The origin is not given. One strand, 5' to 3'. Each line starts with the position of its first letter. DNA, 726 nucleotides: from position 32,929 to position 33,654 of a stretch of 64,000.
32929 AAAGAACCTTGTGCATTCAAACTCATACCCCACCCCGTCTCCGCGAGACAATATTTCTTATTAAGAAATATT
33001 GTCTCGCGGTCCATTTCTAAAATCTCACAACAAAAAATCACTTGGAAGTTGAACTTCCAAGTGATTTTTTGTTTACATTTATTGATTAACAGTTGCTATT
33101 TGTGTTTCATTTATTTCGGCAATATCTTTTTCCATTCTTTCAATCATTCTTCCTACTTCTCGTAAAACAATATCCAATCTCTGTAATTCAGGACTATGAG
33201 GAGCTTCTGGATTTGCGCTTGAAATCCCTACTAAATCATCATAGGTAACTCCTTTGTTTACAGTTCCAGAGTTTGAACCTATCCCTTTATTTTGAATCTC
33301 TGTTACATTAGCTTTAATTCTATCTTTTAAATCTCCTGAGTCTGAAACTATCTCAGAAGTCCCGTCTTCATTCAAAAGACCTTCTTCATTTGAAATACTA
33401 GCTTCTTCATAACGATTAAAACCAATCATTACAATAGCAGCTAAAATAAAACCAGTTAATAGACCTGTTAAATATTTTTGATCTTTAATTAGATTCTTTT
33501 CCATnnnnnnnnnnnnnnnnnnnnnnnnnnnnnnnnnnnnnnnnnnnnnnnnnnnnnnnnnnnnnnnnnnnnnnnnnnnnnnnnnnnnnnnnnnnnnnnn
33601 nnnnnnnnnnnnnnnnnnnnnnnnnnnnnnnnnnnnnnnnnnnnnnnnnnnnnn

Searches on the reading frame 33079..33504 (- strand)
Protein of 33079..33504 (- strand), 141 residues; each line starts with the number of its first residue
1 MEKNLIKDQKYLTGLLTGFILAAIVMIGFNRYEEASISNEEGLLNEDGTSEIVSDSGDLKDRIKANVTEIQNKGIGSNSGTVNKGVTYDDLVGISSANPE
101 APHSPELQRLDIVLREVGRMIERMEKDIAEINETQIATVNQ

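Call 10: search_protein_families(library=pfam, proteins=[window:33079-33504:-], max_evalue=0.01)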
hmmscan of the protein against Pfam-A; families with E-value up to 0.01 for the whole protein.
window:33079-33504:- (141 aa): 0 families

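Call 17: find_encoding_contigs(protein=window:33079-33504:-, flank=10000, max_places=10)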
Protein window:33079-33504:- (141 aa): 3 contigs read that carry it; 1 place shown.
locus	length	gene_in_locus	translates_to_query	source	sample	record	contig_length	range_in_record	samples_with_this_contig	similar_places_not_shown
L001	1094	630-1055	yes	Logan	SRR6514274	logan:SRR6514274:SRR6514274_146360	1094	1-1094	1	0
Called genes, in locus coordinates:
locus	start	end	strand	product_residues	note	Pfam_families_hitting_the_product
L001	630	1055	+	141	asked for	-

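Call 41: search_protein_families(library=pfam, proteins=[window:33079-33504:-], max_evalue=1)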
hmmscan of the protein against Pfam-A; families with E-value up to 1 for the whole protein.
window:33079-33504:- (141 aa): 1 family
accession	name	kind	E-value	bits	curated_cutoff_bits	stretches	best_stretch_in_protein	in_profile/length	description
PF10779.14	XhlA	-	0.051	14.2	34.7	0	103-135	16-48/67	Haemolysin XhlA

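Call 43: find_homologous_proteins(query=window:33079-33504:-, max_evalue=0.001)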
Query window:33079-33504:- (141 aa): 5 proteins with E <= 0.001 among 55 candidates.
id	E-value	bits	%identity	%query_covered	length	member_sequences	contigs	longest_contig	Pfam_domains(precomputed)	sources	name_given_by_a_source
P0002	1.6e-82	292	100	100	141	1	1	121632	-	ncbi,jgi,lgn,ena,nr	ncbi:hypothetical protein KKH36_03290 [Patescibacteria group bacterium]|nr:hypothetical protein [Pat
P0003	5.9e-45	171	67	100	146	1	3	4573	-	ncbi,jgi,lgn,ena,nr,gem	ncbi:MAG: hypothetical protein KKF16_06775 [Euryarchaeota archaeon]|nr:hypothetical protein [Euryarc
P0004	1.5e-33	134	50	100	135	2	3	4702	-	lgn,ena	-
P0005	9.3e-29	118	50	100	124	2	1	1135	-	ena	-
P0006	1.3e-26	111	49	97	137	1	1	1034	-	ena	-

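Call 44: find_encoding_contigs(protein=P0003, flank=10000, max_places=10)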
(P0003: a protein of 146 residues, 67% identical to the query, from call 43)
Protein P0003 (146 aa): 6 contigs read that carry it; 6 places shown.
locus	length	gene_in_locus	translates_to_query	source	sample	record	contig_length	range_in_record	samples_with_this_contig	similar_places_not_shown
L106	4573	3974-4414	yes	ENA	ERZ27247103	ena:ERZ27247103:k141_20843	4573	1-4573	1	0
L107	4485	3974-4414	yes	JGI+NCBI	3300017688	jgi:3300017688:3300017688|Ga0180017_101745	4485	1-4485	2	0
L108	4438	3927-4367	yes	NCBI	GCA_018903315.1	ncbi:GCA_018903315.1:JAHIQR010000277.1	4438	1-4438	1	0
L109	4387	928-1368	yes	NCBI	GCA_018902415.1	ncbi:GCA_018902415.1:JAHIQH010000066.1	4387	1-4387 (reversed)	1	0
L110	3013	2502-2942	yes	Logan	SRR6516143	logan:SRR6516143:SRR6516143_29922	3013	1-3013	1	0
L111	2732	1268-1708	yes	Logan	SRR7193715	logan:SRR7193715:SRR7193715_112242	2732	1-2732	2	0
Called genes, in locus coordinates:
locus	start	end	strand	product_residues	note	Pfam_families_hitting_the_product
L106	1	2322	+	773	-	PF00932:LTD, PF13229:Beta_helix (weak)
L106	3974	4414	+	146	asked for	-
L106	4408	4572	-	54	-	?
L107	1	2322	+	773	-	PF00932:LTD, PF13229:Beta_helix (weak)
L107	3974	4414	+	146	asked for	-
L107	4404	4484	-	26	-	?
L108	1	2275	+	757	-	PF00932:LTD, PF13229:Beta_helix (weak)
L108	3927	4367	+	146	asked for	-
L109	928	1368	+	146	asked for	-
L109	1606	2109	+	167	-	-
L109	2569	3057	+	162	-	PF00466:Ribosomal_L10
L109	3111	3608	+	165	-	PF16320:Ribosomal_L12_N, PF00542:Ribosomal_L12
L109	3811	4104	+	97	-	-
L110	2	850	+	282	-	?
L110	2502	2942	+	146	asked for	-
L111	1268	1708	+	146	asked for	-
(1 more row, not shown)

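Call 45: find_encoding_contigs(protein=P0004, flank=10000, max_places=10)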
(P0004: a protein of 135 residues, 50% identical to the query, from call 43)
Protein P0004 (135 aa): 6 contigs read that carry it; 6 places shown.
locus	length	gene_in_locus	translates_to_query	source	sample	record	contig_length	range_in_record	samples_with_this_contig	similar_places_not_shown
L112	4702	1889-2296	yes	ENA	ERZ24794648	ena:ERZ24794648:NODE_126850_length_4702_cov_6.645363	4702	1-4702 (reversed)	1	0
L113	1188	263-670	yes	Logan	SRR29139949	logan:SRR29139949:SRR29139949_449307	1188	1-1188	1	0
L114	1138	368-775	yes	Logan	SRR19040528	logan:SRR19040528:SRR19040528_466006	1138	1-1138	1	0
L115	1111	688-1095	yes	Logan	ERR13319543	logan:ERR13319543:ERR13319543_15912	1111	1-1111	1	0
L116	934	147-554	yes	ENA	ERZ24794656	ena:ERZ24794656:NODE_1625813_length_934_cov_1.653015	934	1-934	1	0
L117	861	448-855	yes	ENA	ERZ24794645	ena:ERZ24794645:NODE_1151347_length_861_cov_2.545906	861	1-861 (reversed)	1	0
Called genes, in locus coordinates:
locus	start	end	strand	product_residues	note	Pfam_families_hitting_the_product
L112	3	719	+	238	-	?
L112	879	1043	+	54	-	-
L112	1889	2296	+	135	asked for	-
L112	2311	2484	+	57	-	-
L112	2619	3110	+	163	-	PF00466:Ribosomal_L10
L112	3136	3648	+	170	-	PF16320:Ribosomal_L12_N, PF00542:Ribosomal_L12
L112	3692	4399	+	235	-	-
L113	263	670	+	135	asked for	-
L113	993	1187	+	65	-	?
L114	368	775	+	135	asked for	-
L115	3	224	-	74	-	?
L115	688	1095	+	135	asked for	-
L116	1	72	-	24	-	?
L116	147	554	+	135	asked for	-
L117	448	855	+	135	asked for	-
